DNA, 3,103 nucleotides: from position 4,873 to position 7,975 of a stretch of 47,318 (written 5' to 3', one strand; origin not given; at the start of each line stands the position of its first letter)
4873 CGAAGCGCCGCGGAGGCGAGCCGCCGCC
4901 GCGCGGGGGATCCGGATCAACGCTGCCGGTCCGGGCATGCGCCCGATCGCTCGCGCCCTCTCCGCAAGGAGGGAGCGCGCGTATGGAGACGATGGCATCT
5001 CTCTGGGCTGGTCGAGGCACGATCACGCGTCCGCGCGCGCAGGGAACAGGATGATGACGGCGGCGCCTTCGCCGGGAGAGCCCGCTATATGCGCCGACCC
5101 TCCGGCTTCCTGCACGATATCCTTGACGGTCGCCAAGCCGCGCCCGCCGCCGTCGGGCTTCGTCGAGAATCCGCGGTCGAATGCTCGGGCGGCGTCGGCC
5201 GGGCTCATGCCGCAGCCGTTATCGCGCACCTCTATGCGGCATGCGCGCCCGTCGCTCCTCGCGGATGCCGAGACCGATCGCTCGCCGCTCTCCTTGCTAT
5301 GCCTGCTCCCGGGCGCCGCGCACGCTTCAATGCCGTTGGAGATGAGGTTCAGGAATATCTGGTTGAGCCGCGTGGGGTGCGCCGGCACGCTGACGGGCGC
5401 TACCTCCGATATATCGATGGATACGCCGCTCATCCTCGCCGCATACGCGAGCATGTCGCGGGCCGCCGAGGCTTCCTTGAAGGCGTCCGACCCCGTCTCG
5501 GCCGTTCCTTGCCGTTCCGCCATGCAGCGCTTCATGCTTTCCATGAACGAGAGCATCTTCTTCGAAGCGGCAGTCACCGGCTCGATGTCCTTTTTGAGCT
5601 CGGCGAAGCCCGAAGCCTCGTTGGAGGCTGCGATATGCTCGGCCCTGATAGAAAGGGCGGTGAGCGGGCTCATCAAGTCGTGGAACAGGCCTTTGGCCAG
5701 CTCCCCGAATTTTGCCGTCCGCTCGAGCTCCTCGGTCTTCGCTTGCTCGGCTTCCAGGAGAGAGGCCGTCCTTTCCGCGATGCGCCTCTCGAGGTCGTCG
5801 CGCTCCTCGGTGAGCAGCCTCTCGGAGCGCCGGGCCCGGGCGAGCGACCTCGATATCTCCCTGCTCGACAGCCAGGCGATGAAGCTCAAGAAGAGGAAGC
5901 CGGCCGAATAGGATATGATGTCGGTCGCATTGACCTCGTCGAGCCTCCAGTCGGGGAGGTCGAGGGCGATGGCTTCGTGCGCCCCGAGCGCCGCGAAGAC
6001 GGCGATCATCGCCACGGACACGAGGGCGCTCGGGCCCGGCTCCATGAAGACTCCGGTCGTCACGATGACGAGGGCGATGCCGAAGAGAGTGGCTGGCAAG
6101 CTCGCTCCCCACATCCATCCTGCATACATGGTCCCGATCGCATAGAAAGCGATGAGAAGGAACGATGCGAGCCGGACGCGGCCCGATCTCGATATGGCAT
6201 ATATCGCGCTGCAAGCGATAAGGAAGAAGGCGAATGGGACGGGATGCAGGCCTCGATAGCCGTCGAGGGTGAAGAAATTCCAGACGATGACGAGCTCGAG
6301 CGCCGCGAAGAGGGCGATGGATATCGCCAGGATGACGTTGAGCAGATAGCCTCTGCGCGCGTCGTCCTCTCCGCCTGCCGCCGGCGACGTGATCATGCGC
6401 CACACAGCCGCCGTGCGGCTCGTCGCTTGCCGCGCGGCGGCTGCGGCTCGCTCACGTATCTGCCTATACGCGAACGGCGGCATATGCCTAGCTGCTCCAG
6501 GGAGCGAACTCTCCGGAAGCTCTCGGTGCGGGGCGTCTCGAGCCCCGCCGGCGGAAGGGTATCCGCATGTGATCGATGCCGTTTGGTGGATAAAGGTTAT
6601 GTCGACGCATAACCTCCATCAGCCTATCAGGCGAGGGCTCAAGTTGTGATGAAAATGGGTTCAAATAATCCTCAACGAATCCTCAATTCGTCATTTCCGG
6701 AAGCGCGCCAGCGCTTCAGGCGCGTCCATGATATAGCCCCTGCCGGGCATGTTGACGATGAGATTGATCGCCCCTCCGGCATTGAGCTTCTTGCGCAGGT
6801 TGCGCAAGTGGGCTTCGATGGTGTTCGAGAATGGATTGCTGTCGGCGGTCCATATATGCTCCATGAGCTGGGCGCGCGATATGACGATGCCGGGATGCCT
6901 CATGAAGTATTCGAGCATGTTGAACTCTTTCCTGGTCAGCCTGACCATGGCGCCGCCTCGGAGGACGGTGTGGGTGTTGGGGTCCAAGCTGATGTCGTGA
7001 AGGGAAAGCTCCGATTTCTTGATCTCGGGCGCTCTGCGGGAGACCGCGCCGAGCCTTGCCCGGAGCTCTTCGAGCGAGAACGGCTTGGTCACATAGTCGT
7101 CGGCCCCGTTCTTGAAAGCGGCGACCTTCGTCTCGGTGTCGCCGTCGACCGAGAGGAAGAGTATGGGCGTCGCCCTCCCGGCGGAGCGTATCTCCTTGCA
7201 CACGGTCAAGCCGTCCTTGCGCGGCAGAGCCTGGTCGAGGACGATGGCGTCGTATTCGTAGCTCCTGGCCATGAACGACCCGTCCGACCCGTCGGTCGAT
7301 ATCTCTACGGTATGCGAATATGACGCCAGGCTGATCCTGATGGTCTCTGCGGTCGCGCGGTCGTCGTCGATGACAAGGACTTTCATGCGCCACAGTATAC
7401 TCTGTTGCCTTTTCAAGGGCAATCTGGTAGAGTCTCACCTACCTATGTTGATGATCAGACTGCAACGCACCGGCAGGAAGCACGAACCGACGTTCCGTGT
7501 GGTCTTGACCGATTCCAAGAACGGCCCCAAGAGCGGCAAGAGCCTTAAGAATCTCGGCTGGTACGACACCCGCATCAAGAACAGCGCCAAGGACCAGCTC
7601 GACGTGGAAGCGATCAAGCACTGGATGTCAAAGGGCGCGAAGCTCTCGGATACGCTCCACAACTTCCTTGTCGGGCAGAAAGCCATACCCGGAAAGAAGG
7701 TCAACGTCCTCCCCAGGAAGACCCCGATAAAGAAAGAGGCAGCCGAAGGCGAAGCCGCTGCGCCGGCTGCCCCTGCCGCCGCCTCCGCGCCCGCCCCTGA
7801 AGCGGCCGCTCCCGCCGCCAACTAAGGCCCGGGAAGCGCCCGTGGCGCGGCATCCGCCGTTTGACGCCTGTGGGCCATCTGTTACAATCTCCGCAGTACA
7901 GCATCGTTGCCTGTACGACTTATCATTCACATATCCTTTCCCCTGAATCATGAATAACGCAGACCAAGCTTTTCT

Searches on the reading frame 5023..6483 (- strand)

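Call 30: search_protein_families(library=pfam, proteins=[window:5023-6483:-], max_evalue=0.001)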
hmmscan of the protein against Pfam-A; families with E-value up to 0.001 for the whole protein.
window:5023-6483:- (486 aa): 2 families
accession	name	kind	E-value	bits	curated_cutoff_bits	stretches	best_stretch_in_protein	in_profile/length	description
PF02518.31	HATPase_c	-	3.5e-19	69.7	26.4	1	370-483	3-110/111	Histidine kinase-, DNA gyrase B-, and HSP90-like ATPase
PF13581.12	HATPase_c_2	-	0.00031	21.2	27.4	1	395-459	46-111/127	Histidine kinase-like ATPase domain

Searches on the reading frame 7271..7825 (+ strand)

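Call 30: search_protein_families(library=pfam, proteins=[window:7271-7825:+], max_evalue=0.001)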
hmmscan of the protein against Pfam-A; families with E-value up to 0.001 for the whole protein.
window:7271-7825:+ (184 aa): 1 family
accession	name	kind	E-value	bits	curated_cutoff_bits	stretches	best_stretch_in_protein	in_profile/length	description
PF00886.24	Ribosomal_S16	-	1.4e-13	51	27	1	66-126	1-62/62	Ribosomal protein S16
